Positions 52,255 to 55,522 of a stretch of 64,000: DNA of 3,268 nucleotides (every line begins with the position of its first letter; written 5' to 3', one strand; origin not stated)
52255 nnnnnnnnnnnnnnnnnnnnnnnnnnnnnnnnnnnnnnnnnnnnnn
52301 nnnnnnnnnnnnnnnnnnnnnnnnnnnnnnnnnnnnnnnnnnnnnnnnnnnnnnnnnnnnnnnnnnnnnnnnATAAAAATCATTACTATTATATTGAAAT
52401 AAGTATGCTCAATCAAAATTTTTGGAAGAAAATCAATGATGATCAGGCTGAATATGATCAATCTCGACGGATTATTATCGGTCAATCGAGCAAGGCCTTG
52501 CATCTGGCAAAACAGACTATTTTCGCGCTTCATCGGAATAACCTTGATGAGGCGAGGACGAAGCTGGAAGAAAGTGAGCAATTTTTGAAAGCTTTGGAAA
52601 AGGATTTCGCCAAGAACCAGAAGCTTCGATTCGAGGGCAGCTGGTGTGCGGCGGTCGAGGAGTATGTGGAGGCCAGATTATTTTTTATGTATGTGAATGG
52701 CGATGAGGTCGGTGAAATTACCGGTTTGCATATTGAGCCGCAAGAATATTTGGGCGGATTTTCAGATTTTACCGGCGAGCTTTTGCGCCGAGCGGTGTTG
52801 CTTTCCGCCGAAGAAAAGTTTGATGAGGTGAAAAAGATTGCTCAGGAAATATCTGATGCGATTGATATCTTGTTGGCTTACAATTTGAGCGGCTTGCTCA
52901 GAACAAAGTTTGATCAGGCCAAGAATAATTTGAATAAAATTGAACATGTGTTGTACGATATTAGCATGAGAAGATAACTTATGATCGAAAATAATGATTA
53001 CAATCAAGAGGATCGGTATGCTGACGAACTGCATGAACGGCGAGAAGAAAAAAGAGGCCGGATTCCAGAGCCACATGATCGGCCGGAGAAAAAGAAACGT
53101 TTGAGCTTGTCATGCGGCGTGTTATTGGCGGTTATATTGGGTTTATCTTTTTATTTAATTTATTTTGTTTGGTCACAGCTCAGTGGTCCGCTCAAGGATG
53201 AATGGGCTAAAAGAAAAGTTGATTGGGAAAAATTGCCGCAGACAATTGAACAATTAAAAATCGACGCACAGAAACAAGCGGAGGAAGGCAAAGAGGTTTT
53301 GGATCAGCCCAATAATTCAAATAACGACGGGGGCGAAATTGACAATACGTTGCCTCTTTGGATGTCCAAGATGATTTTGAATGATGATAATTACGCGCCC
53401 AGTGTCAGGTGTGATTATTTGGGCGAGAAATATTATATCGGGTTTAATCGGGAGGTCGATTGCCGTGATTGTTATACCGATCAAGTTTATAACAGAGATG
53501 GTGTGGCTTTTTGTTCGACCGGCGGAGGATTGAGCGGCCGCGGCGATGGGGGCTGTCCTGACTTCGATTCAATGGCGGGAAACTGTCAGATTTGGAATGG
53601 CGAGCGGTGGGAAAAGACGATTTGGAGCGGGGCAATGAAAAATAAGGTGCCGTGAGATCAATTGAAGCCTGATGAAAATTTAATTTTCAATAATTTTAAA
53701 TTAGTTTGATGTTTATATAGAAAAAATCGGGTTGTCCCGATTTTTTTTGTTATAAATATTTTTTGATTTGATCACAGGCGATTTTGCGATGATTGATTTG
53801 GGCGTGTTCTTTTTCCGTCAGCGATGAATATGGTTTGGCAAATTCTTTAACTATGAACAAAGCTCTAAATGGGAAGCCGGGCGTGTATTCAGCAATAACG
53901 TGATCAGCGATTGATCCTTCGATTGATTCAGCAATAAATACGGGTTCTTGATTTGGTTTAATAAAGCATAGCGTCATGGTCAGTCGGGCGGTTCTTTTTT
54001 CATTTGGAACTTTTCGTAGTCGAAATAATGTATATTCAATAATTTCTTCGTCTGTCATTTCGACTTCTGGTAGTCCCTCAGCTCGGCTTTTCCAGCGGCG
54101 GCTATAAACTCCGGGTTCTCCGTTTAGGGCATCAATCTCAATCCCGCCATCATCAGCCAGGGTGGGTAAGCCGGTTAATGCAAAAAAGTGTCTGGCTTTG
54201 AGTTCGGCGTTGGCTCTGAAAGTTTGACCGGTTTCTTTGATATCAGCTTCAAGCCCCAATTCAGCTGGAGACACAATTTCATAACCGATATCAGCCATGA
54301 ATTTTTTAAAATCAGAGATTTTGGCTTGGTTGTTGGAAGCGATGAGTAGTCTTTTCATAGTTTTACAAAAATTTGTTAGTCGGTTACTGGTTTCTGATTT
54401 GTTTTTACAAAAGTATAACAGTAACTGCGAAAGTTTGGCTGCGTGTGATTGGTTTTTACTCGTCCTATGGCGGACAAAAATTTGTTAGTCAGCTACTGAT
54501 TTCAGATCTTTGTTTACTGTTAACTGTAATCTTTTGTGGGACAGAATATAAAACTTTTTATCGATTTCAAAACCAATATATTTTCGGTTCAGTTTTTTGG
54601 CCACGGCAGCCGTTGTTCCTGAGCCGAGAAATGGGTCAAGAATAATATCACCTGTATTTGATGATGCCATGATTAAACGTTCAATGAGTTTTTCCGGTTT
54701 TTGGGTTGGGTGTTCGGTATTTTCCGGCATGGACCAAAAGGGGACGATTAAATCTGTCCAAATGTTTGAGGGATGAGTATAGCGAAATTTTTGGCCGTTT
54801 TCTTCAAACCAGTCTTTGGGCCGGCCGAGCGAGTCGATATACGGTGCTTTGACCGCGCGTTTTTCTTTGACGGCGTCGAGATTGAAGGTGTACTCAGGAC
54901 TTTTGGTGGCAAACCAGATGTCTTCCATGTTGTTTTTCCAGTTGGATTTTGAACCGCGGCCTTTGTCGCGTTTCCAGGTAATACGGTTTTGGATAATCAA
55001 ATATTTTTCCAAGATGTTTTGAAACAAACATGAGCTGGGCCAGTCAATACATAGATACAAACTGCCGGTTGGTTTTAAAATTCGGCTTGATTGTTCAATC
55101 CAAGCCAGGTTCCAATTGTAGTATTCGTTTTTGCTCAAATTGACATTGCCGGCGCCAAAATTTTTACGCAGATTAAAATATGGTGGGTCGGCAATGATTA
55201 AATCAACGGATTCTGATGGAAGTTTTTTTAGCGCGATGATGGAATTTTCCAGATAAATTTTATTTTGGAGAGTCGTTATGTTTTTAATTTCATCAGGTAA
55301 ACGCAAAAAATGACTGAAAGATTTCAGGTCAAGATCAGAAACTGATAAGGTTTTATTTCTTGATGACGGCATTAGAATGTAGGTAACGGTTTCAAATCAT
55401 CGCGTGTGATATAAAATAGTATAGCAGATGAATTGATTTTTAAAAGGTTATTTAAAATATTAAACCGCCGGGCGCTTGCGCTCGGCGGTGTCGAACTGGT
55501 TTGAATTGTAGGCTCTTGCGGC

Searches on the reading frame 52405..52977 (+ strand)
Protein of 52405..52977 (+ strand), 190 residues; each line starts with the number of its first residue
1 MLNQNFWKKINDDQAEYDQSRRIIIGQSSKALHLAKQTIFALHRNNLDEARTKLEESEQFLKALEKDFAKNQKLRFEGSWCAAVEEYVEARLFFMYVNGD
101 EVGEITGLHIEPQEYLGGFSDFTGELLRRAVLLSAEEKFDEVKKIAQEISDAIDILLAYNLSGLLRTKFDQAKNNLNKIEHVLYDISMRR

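Call 85: search_protein_families(library=pfam, proteins=[window:52405-52977:+], max_evalue=0.001)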
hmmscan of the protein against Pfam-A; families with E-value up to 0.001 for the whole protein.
window:52405-52977:+ (190 aa): 1 family
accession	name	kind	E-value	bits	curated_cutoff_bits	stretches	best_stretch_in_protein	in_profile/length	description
PF01997.21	Translin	-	1.3e-22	81.2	25.9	1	26-189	8-204/205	Translin family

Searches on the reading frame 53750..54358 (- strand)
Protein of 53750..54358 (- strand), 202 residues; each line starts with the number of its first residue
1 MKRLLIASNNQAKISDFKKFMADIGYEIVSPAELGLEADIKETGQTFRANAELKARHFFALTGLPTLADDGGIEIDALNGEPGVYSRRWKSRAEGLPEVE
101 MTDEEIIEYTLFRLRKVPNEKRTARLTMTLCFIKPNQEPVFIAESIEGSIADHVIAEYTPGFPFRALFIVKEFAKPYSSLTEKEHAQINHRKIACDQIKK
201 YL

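Call 85: search_protein_families(library=pfam, proteins=[window:53750-54358:-], max_evalue=0.001)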
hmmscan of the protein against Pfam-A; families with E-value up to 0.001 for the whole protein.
window:53750-54358:- (202 aa): 1 family
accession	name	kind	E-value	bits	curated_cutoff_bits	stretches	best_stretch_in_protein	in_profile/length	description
PF01725.21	Ham1p_like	-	4.8e-39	134.6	22.5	1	4-200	1-185/186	Ham1 family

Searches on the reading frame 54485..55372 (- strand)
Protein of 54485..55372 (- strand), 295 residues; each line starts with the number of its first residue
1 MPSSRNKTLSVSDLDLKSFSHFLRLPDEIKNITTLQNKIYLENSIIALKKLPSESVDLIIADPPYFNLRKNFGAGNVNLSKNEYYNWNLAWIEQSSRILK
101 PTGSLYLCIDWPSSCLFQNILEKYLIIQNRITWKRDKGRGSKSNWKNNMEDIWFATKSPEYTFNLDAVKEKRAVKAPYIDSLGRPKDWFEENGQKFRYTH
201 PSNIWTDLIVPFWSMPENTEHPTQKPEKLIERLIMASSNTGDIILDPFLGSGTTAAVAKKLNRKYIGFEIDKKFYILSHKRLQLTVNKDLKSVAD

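Call 85: search_protein_families(library=pfam, proteins=[window:54485-55372:-], max_evalue=0.001)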
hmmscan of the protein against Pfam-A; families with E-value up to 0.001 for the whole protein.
window:54485-55372:- (295 aa): 2 families
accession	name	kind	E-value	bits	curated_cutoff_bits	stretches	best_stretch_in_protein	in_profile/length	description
PF01555.25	N6_N4_Mtase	-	9e-48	163.6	26.7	1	56-275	1-216/221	DNA methylase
PF01170.24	UPF0020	-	0.00019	21.7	22.3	0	48-65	115-131/197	RMKL-like, methyltransferase domain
